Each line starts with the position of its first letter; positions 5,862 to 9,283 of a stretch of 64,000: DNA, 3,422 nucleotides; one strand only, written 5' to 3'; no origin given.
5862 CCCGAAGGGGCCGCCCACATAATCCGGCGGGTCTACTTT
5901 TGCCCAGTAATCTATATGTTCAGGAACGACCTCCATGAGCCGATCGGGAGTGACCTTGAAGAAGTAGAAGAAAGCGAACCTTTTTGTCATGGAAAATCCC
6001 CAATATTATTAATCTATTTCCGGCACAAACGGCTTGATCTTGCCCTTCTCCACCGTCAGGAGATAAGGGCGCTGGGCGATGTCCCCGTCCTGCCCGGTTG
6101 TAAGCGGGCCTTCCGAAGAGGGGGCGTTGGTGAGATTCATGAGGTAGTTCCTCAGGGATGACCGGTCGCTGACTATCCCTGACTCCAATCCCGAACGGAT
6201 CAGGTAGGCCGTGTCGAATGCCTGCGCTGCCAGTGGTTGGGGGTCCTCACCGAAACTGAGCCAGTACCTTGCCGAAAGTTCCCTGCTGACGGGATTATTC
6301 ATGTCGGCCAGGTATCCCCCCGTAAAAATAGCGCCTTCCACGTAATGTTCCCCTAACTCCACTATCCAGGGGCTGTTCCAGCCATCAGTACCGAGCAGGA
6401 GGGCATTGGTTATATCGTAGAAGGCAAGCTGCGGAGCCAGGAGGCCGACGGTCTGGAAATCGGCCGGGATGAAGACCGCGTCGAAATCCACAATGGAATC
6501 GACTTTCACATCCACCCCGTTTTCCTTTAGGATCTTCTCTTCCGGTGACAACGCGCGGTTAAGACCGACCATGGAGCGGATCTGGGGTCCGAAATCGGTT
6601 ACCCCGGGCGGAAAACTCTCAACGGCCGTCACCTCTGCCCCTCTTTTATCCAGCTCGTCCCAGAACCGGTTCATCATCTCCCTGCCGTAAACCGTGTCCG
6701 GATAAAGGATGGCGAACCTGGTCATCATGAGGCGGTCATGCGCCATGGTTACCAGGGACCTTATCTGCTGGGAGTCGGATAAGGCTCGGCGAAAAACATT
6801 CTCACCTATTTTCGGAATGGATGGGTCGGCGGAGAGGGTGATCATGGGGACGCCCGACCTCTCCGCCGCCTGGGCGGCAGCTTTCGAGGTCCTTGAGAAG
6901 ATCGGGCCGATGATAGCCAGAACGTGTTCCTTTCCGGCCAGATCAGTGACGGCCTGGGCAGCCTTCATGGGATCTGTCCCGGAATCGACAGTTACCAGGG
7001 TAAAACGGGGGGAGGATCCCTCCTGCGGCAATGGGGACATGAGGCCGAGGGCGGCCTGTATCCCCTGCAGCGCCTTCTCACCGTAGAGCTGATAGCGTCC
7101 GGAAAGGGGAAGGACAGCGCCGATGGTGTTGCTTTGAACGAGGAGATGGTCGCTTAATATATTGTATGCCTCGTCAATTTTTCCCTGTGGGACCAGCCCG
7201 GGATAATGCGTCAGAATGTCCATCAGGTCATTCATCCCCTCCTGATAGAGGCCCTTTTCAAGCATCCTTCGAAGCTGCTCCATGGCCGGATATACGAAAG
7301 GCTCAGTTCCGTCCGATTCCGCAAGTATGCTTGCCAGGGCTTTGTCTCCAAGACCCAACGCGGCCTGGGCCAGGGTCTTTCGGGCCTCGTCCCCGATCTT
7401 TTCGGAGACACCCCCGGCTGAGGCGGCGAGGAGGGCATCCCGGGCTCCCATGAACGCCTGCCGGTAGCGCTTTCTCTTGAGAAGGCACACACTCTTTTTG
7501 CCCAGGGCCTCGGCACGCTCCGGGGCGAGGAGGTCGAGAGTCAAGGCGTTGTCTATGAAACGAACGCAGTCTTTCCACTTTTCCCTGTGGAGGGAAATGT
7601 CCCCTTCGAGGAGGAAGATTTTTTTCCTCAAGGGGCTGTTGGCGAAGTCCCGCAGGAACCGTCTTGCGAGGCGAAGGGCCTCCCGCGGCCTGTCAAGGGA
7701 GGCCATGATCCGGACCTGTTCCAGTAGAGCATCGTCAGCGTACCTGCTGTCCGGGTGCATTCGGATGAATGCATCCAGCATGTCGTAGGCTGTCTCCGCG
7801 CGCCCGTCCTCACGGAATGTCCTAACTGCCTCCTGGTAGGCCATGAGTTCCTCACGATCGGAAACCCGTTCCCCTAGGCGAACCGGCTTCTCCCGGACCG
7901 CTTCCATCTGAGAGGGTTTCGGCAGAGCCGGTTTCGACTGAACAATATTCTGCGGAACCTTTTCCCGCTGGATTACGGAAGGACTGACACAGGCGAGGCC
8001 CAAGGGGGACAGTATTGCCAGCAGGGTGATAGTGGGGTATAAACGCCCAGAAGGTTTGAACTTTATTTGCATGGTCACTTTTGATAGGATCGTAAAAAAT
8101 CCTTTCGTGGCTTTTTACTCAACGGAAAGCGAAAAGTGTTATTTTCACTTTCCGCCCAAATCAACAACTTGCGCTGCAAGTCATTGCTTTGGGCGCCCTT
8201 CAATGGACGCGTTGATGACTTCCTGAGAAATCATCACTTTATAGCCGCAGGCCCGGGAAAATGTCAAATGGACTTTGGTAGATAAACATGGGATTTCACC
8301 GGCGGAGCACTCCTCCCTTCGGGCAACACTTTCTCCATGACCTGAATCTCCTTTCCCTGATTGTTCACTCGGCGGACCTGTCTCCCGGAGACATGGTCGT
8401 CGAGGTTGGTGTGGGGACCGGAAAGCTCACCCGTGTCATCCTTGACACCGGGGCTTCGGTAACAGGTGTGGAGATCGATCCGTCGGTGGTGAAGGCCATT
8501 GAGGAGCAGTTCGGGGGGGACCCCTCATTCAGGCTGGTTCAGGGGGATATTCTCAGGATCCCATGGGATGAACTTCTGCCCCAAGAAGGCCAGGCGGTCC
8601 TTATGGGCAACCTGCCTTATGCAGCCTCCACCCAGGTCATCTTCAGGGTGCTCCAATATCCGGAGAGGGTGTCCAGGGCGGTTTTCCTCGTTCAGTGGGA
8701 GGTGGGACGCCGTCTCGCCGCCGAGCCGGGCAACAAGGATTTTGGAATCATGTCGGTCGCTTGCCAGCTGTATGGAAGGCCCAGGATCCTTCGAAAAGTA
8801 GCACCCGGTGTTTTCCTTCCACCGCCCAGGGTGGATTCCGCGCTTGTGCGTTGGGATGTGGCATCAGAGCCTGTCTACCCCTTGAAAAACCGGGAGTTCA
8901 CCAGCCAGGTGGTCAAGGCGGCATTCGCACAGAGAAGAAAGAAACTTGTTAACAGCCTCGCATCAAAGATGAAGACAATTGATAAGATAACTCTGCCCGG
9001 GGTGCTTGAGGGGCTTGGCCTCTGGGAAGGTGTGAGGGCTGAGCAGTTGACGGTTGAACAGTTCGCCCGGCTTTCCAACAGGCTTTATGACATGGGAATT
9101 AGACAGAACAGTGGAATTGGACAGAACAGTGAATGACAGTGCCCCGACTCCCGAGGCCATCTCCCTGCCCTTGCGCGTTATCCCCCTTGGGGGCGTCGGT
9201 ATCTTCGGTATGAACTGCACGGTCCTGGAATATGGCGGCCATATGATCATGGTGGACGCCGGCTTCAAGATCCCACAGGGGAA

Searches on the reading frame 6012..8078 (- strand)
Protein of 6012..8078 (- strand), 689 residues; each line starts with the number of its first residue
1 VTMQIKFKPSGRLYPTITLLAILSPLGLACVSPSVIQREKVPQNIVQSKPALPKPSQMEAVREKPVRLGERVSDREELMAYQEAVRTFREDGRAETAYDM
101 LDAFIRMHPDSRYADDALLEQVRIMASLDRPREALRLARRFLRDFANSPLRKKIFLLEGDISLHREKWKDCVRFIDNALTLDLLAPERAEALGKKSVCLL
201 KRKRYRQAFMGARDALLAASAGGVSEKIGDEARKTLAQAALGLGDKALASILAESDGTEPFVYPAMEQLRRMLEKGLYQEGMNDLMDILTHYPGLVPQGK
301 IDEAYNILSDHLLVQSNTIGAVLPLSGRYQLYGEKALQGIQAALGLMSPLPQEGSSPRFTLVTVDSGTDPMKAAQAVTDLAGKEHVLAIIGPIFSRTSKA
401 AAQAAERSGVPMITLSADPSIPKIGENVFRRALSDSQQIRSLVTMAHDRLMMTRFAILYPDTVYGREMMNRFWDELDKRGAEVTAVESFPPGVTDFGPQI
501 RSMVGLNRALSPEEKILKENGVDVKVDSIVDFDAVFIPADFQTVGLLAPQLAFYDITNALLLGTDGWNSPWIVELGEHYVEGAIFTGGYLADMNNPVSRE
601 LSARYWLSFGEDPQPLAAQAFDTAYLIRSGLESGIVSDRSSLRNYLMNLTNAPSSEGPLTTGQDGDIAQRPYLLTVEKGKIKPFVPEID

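Call 53: search_protein_families(library=pfam, proteins=[window:6012-8078:-], max_evalue=0.00001)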
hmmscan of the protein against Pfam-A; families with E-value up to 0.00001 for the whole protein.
window:6012-8078:- (689 aa): 3 families
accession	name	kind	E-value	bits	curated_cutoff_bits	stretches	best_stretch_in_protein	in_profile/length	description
PF13458.12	Peripla_BP_6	-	4.2e-38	132.3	31.7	1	318-679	3-342/343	Periplasmic binding protein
PF01094.35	ANF_receptor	-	5.1e-16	59.1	25.4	1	357-493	23-159/353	Receptor family ligand binding region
PF04348.19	LppC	-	4.8e-06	25.9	28.8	1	314-558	216-453/563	LppC putative lipoprotein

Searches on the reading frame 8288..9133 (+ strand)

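Call 53: search_protein_families(library=pfam, proteins=[window:8288-9133:+], max_evalue=0.00001)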
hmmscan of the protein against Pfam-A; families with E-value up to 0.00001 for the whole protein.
window:8288-9133:+ (282 aa): 3 families
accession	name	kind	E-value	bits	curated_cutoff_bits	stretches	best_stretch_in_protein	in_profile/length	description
PF00398.26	RrnaAD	-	8e-44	150.1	24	1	10-266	7-261/263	Ribosomal RNA adenine dimethylase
PF13649.12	Methyltransf_25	-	3.2e-07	31.4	27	1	37-94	1-61/97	Methyltransferase domain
PF08241.18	Methyltransf_11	-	3.8e-07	31.1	21.2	1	38-94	1-57/95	Methyltransferase domain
